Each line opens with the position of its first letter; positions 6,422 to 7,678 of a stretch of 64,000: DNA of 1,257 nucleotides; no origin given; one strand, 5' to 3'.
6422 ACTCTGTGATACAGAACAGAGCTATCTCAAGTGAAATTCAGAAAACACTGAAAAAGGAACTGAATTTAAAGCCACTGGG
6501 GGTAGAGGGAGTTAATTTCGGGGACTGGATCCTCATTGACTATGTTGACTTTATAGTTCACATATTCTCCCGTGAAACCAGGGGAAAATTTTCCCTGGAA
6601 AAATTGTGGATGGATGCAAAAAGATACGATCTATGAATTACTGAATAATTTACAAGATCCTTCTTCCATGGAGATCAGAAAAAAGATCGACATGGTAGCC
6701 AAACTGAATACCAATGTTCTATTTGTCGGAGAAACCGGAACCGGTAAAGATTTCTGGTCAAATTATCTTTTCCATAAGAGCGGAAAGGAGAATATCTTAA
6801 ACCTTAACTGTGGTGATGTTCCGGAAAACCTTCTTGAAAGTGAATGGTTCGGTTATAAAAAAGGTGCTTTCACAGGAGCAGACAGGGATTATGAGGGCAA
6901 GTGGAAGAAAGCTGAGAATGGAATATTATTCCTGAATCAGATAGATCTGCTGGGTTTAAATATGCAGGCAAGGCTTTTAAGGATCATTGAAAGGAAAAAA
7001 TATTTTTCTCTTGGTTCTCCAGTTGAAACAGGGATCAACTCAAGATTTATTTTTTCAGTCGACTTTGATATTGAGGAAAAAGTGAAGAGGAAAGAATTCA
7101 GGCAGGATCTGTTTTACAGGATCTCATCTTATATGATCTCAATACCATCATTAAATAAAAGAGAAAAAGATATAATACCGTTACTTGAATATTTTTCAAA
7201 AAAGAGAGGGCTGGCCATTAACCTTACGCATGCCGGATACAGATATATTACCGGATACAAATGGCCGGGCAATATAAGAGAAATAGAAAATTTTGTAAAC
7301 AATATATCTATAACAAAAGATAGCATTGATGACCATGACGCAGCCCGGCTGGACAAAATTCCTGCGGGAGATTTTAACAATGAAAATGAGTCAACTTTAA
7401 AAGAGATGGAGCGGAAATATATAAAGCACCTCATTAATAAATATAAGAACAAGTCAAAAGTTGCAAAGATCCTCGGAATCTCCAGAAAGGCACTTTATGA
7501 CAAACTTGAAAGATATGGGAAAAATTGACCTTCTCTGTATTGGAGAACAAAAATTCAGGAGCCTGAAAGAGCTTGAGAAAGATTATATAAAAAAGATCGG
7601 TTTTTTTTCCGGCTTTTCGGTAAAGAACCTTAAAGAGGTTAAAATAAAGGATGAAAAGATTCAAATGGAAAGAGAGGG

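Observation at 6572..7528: Receiver-less sigma54 activator homologue inside the rsfS-rlmH operon carries a natural Walker B DE to NQ (ATP-trap) substitution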

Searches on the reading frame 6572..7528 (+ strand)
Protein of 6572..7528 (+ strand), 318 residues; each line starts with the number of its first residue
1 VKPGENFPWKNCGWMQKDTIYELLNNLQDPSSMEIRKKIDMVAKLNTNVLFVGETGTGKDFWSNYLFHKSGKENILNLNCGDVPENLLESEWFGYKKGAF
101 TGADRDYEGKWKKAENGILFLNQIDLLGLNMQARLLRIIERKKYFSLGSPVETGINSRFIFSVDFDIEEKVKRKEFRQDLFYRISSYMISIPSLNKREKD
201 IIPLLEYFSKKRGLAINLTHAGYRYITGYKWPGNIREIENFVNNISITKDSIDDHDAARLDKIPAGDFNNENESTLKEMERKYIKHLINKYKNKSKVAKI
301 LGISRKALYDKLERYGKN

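Call 3: search_protein_families(library=pfam, proteins=[window:6572-7528:+], max_evalue=0.01)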
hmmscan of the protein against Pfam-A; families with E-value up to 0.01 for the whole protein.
window:6572-7528:+ (318 aa): 7 families
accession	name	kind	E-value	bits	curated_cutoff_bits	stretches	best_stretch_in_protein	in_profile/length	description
PF00158.32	Sigma54_activat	-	2.1e-46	158.1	20.2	1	29-189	5-167/168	Sigma-54 interaction domain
PF14532.12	Sigma54_activ_2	-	6.5e-19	69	25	1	31-194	6-138/138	Sigma-54 interaction domain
PF02954.25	HTH_8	-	5.9e-10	39.2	22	1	275-315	1-42/42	Bacterial regulatory protein, Fis family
PF25601.1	AAA_lid_14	-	1.8e-09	37.7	27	1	196-250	2-61/87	AAA+ ATPase lid domain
PF18024.7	HTH_50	-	6.9e-07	29.3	27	1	276-316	8-48/50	Helix-turn-helix domain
PF13309.12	HTH_22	-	0.0024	18.3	29.6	0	295-312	45-62/63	HTH domain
PF12775.13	AAA_7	-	0.0034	17.4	25.8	1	33-78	20-65/181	P-loop containing dynein motor region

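Call 4: search_solved_structures(query=window:6572-7528:+, show_alignments=4)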
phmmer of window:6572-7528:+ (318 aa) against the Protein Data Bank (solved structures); distinct sequences matched with E-value up to 0.001: 35.
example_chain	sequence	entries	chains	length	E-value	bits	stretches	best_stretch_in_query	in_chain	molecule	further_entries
4l4u_A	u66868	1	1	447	7.6e-48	167.2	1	27-316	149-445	Transcriptional regulator (NtrC family)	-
1ojl_A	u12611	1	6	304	1.2e-44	156.7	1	30-314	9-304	TRANSCRIPTIONAL REGULATORY PROTEIN ZRAR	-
3dzd_A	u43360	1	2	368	2e-44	155.9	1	28-245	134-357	Transcriptional regulator (NtrC family)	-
9qq6_C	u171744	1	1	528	5.2e-44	154.6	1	30-256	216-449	Nif-specific regulatory protein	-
1ny6_A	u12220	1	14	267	3.9e-43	151.7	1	27-245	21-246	transcriptional regulator (NtrC family)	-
4ly6_A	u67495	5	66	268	3.9e-43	151.7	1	27-245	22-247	Transcriptional regulator (NtrC family)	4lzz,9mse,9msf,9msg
3m0e_A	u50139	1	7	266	9.2e-43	150.5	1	27-245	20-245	Transcriptional regulator (NtrC family)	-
1ny5_A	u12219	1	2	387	1.2e-42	150.1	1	27-245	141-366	transcriptional regulator (NtrC family)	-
4qhs_A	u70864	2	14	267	2e-42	149.4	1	28-248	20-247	Flagellar regulatory protein C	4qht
6lua_A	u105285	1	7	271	1.4e-41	146.5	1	28-248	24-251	Flagellar regulatory protein C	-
6luf_A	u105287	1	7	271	3.8e-41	145.2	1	28-248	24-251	Flagellar regulatory protein C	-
26jl_A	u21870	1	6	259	7.5e-40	140.9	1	32-247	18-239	Flagellar regulatory protein A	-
6jdi_A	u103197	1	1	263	2e-38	136.2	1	33-247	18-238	Nitrogen assimilation regulatory protein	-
5exp_A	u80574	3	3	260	3.6e-38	135.4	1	33-247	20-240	Transcriptional regulator FleQ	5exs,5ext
4qnm_A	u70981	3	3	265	3.6e-38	135.4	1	30-250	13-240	Psp operon transcriptional activator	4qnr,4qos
7v2b_A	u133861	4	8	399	2e-20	77.1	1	34-253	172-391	VpsR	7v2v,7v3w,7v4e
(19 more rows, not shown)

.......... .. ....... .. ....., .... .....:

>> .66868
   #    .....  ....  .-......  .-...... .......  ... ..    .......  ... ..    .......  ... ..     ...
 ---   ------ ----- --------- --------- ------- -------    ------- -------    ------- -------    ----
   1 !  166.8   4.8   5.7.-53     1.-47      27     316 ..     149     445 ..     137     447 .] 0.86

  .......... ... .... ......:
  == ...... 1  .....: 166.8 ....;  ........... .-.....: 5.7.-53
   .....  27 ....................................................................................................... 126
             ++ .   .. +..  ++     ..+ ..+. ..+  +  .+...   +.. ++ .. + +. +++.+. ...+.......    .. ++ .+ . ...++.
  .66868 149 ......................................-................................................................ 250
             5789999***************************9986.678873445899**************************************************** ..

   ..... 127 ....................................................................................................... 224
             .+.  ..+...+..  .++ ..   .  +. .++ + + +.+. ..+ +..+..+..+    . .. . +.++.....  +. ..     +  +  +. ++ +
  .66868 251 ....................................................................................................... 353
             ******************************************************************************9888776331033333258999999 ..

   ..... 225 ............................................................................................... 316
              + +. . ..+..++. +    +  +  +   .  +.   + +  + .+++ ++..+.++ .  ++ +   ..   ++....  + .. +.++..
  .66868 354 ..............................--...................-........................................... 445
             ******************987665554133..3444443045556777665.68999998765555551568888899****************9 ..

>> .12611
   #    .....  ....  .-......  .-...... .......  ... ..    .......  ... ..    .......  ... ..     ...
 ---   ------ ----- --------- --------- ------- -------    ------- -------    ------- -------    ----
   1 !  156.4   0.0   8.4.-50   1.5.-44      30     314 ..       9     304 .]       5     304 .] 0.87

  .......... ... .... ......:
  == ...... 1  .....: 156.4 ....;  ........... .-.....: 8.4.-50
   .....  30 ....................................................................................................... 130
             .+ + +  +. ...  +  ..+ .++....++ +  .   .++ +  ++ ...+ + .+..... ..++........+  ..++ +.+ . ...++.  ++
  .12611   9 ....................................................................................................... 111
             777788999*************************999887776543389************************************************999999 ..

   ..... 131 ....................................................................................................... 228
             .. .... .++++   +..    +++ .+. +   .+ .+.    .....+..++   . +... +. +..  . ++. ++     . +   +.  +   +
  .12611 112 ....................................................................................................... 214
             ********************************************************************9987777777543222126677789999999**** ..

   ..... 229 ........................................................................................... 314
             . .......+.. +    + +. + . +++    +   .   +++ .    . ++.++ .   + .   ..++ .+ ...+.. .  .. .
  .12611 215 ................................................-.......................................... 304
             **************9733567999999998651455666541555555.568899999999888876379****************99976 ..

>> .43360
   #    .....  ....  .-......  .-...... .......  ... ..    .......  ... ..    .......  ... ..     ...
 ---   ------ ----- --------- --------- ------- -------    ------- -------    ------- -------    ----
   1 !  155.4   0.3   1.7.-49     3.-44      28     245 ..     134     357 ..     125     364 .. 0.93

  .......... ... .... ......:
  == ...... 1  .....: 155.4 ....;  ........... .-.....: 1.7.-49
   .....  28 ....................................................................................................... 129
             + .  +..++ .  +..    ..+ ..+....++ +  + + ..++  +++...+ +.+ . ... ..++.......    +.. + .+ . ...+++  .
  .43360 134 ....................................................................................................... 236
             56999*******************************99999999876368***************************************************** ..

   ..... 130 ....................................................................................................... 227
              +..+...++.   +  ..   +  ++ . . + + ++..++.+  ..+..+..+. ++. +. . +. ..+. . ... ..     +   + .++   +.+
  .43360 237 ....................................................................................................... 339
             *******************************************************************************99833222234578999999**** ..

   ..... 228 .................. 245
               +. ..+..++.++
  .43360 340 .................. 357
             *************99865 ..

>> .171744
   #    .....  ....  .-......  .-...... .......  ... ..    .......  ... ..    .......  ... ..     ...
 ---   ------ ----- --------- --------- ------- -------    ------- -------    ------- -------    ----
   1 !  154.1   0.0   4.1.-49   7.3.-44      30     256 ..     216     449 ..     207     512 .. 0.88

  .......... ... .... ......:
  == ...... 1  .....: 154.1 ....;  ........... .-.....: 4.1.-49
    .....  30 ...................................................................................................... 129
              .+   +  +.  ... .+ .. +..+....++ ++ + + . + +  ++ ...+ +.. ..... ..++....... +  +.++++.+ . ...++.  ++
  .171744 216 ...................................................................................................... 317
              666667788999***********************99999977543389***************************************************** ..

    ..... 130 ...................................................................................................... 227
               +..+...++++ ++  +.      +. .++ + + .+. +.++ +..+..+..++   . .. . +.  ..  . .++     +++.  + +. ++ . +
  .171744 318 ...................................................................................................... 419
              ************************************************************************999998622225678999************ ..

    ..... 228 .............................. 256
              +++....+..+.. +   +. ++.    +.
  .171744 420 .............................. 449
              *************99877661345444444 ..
